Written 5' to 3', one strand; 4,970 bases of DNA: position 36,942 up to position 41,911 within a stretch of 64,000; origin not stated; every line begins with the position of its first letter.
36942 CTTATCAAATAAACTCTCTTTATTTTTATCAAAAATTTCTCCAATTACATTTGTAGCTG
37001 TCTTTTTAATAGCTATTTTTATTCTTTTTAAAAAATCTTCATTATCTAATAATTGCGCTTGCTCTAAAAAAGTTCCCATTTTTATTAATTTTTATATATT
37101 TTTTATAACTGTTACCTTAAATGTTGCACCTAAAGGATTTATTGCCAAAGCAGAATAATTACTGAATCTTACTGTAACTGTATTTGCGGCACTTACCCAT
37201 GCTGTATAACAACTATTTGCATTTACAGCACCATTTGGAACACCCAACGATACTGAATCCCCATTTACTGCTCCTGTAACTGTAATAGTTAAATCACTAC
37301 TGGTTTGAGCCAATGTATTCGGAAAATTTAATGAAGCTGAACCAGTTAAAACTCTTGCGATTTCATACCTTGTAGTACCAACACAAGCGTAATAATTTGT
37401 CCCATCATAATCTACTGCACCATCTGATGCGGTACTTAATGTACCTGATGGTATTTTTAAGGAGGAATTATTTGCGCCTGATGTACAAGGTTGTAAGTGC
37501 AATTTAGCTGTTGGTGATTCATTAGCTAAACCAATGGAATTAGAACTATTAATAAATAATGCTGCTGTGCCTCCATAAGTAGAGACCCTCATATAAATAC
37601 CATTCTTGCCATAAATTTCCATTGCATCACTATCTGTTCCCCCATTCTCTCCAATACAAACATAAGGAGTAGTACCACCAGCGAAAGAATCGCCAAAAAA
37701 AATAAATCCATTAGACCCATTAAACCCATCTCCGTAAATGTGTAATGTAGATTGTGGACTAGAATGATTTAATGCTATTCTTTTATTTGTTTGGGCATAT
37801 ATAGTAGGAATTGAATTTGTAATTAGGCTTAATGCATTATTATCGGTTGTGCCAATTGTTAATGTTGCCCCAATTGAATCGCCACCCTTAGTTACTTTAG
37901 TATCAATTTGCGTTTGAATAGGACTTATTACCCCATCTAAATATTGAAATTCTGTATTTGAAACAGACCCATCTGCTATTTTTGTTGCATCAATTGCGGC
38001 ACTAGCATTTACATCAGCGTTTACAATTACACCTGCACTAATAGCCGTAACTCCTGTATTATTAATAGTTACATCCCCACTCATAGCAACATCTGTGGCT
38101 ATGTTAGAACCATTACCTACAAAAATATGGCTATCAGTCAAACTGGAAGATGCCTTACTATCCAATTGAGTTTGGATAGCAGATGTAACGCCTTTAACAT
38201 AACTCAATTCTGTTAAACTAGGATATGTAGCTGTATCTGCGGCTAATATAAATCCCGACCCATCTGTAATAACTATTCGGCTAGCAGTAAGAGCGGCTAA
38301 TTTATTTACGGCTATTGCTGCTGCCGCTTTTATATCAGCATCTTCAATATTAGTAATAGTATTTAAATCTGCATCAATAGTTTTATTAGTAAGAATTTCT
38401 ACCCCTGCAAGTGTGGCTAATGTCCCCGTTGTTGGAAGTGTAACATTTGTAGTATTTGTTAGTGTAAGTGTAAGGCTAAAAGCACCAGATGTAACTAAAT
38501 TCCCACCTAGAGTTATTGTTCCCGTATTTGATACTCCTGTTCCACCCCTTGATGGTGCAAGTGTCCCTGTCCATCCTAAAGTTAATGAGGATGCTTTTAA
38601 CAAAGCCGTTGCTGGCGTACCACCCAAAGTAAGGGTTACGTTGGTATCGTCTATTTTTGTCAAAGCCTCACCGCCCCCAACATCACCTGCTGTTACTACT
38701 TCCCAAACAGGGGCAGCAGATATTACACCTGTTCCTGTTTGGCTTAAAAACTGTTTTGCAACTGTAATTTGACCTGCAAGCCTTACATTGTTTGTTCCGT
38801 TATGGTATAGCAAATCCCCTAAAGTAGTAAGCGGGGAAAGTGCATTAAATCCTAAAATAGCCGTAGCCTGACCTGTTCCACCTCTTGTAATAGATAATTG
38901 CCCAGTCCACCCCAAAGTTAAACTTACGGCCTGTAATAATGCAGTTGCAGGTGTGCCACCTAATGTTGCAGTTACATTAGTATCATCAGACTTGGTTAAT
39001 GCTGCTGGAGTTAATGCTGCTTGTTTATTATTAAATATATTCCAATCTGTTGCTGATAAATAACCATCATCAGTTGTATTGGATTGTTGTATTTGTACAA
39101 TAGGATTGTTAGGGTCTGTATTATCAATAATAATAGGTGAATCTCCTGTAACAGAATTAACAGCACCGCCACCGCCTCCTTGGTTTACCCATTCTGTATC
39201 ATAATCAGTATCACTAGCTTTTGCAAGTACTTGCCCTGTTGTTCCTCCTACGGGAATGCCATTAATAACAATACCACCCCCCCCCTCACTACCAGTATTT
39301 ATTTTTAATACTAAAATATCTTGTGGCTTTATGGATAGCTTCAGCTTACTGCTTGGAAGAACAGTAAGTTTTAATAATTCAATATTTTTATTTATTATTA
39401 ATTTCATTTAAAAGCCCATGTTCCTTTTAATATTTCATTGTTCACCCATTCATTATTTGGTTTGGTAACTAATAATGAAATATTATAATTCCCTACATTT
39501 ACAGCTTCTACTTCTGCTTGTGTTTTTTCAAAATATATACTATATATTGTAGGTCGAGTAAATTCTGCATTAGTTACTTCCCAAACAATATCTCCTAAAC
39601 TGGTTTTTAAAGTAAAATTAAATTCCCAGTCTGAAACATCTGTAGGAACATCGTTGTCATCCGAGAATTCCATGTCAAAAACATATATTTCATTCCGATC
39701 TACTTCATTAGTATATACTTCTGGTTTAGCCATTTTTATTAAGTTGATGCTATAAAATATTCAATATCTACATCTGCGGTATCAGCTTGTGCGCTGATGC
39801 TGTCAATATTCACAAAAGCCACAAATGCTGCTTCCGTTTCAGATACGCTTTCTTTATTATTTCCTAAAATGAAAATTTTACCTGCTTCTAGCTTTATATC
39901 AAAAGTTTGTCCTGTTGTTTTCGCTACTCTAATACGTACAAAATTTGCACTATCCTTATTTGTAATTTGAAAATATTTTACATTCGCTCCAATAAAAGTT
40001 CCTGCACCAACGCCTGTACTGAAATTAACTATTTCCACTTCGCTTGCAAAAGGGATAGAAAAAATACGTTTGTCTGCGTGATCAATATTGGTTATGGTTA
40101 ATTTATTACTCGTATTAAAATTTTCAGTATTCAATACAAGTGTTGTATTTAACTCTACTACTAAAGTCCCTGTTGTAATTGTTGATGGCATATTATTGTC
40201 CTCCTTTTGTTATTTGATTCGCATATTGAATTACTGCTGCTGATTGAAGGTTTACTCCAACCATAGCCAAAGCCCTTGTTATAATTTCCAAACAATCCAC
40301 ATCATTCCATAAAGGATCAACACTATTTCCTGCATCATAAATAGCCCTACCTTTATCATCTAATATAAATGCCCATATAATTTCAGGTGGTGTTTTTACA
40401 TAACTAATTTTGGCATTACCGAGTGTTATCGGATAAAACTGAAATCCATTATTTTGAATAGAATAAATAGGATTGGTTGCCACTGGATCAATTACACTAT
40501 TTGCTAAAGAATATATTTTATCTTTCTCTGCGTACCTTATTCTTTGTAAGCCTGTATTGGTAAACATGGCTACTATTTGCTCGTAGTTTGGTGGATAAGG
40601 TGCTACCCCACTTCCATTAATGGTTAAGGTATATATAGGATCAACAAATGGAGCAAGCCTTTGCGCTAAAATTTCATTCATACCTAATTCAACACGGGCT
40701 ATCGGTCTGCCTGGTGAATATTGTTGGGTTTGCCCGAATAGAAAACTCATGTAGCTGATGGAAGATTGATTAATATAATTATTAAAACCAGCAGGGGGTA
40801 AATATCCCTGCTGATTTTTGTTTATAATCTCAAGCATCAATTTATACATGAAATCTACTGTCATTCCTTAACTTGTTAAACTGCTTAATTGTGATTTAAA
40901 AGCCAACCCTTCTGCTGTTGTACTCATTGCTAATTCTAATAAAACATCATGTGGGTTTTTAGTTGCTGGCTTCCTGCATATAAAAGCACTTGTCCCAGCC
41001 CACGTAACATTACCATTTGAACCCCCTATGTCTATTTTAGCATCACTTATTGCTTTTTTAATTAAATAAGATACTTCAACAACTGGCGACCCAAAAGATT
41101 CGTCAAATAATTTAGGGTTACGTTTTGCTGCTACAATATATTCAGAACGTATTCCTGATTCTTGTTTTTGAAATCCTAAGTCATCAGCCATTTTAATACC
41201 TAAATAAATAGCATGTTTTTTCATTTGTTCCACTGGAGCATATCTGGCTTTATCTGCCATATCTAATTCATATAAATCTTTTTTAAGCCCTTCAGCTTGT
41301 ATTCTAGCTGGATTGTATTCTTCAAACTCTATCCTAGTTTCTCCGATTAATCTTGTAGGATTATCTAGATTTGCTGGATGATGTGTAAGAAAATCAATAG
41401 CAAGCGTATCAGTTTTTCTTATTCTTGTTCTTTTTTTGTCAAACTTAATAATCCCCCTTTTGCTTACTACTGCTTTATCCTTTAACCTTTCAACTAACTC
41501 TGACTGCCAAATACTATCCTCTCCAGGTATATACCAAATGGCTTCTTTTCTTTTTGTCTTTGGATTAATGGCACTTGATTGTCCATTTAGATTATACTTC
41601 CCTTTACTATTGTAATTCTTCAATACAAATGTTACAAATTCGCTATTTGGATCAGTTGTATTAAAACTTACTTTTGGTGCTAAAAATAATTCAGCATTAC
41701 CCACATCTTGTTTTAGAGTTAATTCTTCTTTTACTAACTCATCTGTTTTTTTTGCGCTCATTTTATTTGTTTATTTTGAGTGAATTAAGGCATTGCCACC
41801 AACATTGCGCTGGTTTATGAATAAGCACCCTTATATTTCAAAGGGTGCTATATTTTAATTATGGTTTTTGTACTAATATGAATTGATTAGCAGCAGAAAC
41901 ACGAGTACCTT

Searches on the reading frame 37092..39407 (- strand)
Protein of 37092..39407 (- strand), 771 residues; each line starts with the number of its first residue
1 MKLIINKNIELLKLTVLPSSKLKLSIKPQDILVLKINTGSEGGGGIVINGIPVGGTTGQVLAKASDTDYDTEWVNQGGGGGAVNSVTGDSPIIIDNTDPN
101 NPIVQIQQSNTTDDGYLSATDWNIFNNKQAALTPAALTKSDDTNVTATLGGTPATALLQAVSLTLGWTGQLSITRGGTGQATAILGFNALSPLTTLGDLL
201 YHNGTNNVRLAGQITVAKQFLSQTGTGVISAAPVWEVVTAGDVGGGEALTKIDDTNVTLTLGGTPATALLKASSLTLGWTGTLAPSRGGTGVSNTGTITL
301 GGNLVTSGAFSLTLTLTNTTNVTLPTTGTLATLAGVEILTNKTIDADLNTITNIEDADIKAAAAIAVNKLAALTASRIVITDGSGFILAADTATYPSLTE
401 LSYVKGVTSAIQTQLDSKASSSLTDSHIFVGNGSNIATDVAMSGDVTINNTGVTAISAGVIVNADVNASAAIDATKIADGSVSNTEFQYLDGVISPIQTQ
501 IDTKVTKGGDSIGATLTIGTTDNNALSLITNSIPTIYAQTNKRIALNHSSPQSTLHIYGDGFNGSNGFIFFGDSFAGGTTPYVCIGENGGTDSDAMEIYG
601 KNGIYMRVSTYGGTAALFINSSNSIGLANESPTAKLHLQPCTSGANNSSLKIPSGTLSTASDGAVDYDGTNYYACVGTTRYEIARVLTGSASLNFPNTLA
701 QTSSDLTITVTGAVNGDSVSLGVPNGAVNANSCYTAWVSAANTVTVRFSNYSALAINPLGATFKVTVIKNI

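Call 25: search_protein_families(library=pfam, proteins=[window:37092-39407:-], max_evalue=0.01)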
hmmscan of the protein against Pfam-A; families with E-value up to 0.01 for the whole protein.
window:37092-39407:- (771 aa): 0 families

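Call 26: search_protein_families(library=phrogs, proteins=[window:37092-39407:-], max_evalue=0.01)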
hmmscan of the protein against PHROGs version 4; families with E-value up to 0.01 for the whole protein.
window:37092-39407:- (771 aa): 1 family
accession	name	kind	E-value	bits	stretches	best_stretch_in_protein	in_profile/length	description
phrog_22680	-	unknown function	0.00013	23.2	1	51-87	25-61/78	-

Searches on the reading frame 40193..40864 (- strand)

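Call 68: search_protein_families(library=phrogs, proteins=[window:40193-40864:-], max_evalue=0.001)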
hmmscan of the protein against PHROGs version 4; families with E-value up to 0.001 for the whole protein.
window:40193-40864:- (223 aa): 2 families
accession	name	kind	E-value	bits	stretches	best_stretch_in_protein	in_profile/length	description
phrog_14543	-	head and packaging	2.1e-10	41.4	1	92-217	99-222/234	virion structural protein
phrog_2941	-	head and packaging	0.00073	20.2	0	79-162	52-138/208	virion structural protein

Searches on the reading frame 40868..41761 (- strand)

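Call 68: search_protein_families(library=phrogs, proteins=[window:40868-41761:-], max_evalue=0.001)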
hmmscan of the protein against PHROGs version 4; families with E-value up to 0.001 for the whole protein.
window:40868-41761:- (297 aa): 2 families
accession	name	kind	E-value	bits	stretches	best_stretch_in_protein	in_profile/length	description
phrog_34748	-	unknown function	5.7e-05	23.6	1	73-275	68-266/285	-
phrog_16922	-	unknown function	6e-05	23.3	0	41-112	5-80/310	-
